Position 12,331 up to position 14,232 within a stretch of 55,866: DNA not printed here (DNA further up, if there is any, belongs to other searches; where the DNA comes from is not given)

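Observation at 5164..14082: Dense Ser/Thr signalling module: kinases, PP2Cs, three FHA proteins, a vWA-FHA protein and an FHA-protease fusion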

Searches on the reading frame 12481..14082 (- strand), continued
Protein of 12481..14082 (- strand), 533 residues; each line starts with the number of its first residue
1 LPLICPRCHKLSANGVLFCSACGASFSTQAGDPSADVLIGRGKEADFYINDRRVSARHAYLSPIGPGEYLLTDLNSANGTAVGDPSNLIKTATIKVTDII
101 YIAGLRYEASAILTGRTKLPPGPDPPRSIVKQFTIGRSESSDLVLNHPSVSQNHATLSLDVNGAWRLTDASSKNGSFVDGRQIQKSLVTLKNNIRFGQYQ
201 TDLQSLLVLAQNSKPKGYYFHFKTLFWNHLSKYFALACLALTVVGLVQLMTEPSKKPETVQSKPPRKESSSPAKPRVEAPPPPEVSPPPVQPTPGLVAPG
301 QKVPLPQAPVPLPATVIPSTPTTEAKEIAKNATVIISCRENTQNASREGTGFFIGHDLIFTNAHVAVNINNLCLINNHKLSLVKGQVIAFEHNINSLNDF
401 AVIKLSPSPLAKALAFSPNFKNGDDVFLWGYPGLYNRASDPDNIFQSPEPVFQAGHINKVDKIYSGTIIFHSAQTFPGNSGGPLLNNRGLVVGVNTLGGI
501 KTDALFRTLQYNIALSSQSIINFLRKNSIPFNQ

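Call 45: search_solved_structures(query=A1, max_evalue=0.001, show_alignments=3)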
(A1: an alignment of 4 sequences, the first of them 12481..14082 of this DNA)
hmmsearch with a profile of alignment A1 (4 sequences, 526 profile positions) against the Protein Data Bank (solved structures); distinct sequences matched with E-value up to 0.001: 135 (the best 60 are shown).
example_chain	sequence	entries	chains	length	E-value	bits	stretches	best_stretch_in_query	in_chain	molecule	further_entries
7w4r_A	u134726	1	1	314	6.1e-13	51.3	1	329-500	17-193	Probable serine protease HtrA1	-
7w21_A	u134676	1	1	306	6.8e-13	51.2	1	329-500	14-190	Probable serine protease HtrA1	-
7w23_A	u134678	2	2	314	2.2e-12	49.5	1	329-500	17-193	Probable serine protease HtrA1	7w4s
7vyz_A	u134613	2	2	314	2.4e-12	49.4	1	329-500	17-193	Probable serine protease HtrA1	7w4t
7w24_A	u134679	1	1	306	2.5e-12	49.3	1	329-500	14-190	Probable serine protease HtrA1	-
6ieo_A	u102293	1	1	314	2.6e-12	49.2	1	329-500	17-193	Probable serine protease HtrA (DEGP protein)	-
7w22_A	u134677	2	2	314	2.6e-12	49.2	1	329-500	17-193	Probable serine protease HtrA1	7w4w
7w4v_A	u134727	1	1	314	3.9e-12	48.7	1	329-498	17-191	Probable serine protease HtrA1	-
7vz0_A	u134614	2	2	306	4.2e-12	48.6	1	329-500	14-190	Probable serine protease HtrA1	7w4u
7w25_A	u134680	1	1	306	4.4e-12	48.5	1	329-498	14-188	Probable serine protease HtrA1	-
5b6l_A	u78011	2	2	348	7.4e-12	47.8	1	341-492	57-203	Putative serine protease HhoA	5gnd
5t63_A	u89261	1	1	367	8e-12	47.6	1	341-492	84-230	Putative serine protease HhoA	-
3k6y_A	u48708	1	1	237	1.3e-11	47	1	298-494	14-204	POSSIBLE MEMBRANE-ASSOCIATED SERINE PROTEASE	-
5zvj_A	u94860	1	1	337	1.4e-11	46.8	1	328-500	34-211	Serine protease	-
3k6z_A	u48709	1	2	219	3.1e-11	45.7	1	337-494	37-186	POSSIBLE MEMBRANE-ASSOCIATED SERINE PROTEASE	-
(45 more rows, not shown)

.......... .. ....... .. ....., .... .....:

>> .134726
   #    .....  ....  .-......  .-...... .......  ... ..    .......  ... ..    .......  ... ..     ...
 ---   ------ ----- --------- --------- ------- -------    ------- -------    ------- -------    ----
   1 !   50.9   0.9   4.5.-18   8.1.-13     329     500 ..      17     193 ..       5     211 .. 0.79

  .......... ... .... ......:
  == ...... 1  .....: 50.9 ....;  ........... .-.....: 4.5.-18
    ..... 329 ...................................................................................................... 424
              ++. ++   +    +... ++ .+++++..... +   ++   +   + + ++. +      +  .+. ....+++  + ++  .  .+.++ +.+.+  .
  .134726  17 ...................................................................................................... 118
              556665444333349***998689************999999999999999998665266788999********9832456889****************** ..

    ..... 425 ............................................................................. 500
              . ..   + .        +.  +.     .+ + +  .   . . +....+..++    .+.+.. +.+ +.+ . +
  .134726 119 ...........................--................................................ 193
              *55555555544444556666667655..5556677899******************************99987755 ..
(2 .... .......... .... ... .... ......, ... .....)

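Call 59: search_protein_representatives(alignment_id=A1)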
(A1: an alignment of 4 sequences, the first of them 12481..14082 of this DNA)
Query: 4 sequences, 526 profile positions. Proteins with E-value up to 0.001 (for the whole library): 93111; up to 1e-10: 9692; up to 1e-30: 255. The best 150 are listed.
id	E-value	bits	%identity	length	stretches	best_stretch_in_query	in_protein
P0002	1.2e-260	882.0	-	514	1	1-526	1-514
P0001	2.8e-260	880.8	-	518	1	15-524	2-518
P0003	1.2e-243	825.9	-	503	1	32-526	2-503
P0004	8.7e-197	671.2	-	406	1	99-526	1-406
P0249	5.5e-113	394.7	-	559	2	3-304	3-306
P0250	8.6e-98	344.6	-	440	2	322-526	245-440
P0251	1.2e-67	245.1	-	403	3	322-525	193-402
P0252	5.0e-62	226.6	-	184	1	342-524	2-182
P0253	6.8e-61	222.8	-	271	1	271-525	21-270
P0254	2.0e-60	221.3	-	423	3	320-523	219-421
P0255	1.6e-58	215.0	-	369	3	312-523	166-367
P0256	9.9e-55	202.5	-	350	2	300-526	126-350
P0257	1.7e-50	188.5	-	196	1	328-526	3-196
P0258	2.5e-49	184.7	-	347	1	318-524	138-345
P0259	1.1e-47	179.2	-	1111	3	31-201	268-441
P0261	3.9e-44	167.5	-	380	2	324-520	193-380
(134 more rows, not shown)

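Call 60: find_encoding_contigs(protein=P0250, flank=10000, max_places=2)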
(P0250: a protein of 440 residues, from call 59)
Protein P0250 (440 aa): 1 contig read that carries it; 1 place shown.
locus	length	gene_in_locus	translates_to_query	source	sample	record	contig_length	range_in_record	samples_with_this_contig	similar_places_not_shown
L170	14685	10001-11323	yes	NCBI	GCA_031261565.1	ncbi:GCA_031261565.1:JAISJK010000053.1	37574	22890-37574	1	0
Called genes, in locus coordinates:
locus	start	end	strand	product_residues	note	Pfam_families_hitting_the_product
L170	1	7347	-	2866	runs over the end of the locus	PF10091:Glycoamylase, PF06165:GH94_b-supersand, PF17167:Glyco_hydro_94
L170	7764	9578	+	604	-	PF00069:Pkinase, PF01636:APH (faint), PF07714:PK_Tyr_Ser-Thr, PF03109:ABC1 (weak), PF03781:FGE-sulfatase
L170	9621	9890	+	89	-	-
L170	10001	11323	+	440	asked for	PF00498:FHA, PF16697:Yop-YscD_cpl, PF00498:FHA, PF00089:Trypsin, PF13365:Trypsin_2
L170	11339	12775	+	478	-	PF00092:VWA, PF13519:VWA_2, PF16697:Yop-YscD_cpl, PF00498:FHA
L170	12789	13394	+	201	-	PF16697:Yop-YscD_cpl, PF00498:FHA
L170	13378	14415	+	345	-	PF13672:PP2C_2, PF00481:PP2C (faint)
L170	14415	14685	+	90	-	?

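Call 62: find_encoding_contigs(protein=P0261, flank=10000, max_places=2)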
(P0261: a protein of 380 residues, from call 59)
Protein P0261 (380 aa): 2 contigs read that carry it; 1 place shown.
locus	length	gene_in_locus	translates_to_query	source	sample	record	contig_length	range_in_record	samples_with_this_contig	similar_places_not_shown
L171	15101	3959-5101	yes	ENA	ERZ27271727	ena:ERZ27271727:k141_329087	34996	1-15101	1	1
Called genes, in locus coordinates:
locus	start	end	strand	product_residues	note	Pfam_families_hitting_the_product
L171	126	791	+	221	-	PF03400:DDE_Tnp_IS1 (weak)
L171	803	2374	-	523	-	PF13384:HTH_23 (faint), PF13936:HTH_38, PF00665:rve (weak)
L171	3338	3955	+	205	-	-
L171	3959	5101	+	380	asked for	PF00498:FHA, PF16697:Yop-YscD_cpl, PF00089:Trypsin, PF13365:Trypsin_2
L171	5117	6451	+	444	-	PF00092:VWA, PF13519:VWA_2, PF13768:VWA_3, PF16697:Yop-YscD_cpl, PF00498:FHA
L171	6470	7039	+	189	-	PF16697:Yop-YscD_cpl, PF00498:FHA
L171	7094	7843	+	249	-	PF13672:PP2C_2, PF00481:PP2C (faint)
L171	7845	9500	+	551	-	PF00069:Pkinase, PF03109:ABC1 (weak), PF01636:APH (faint), PF07714:PK_Tyr_Ser-Thr, PF17667:Pkinase_fungal (weak), PF08238:Sel1 (weak)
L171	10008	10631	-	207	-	PF13304:AAA_21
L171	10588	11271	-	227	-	PF13304:AAA_21 (weak)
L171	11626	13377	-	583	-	PF02384:N6_Mtase, PF01170:UPF0020 (weak), PF05175:MTS, PF07669:Eco57I, PF12950:TaqI_C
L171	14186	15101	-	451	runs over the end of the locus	PF02878:PGM_PMM_I, PF02879:PGM_PMM_II, PF02880:PGM_PMM_III, PF00408:PGM_PMM_IV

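Call 63: find_encoding_contigs(protein=P0254, flank=10000, max_places=2)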
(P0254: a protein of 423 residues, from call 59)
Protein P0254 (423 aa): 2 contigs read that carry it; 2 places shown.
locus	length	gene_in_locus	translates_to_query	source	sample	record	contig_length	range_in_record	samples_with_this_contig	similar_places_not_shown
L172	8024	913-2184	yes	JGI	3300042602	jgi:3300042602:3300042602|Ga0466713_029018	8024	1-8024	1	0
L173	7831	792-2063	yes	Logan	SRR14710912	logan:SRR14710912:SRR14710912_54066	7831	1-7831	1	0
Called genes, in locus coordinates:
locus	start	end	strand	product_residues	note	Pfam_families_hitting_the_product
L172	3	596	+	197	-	?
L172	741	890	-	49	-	-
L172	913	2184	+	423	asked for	PF16697:Yop-YscD_cpl, PF00498:FHA, PF00089:Trypsin, PF13365:Trypsin_2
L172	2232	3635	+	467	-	PF00092:VWA, PF13519:VWA_2, PF16697:Yop-YscD_cpl, PF00498:FHA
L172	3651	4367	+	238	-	PF12773:DZR (faint), PF13248:Zn_ribbon_3 (faint), PF16697:Yop-YscD_cpl, PF00498:FHA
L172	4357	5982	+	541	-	PF00481:PP2C, PF13672:PP2C_2, PF23310:TPR_27 (faint), PF08238:Sel1 (weak)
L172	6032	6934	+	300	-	PF00069:Pkinase, PF01636:APH (faint), PF07714:PK_Tyr_Ser-Thr, PF03109:ABC1 (weak)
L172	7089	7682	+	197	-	PF08238:Sel1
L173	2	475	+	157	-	?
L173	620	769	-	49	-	-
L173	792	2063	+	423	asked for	PF16697:Yop-YscD_cpl, PF00498:FHA, PF00089:Trypsin, PF13365:Trypsin_2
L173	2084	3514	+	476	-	PF00092:VWA, PF13519:VWA_2, PF16697:Yop-YscD_cpl, PF00498:FHA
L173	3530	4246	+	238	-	PF12773:DZR (faint), PF13248:Zn_ribbon_3 (faint), PF16697:Yop-YscD_cpl, PF00498:FHA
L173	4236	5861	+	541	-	PF00481:PP2C, PF13672:PP2C_2, PF23310:TPR_27 (faint), PF08238:Sel1 (weak)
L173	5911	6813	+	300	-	PF00069:Pkinase, PF01636:APH (faint), PF07714:PK_Tyr_Ser-Thr, PF03109:ABC1 (weak)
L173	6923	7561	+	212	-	PF08238:Sel1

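Call 81: search_protein_families(library=pfam, proteins=[L171:3338-3955:+], max_evalue=5)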
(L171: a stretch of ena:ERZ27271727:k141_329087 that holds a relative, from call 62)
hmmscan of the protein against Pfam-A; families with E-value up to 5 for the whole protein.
L171:3338-3955:+ (205 aa): 4 families
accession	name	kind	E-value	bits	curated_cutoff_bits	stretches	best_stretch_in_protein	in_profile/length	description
PF08238.18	Sel1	-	0.00012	22.9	30.7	2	91-109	11-29/36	Sel1 repeat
PF09716.15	ETRAMP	-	0.36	11.3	29.1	0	151-189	27-53/81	Malarial early transcribed membrane protein (ETRAMP)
PF07719.23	TPR_2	-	0.38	11.5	27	1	55-76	7-28/34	Tetratricopeptide repeat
PF00515.34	TPR_1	-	0.51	10.7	27.8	1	53-72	5-24/34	Tetratricopeptide repeat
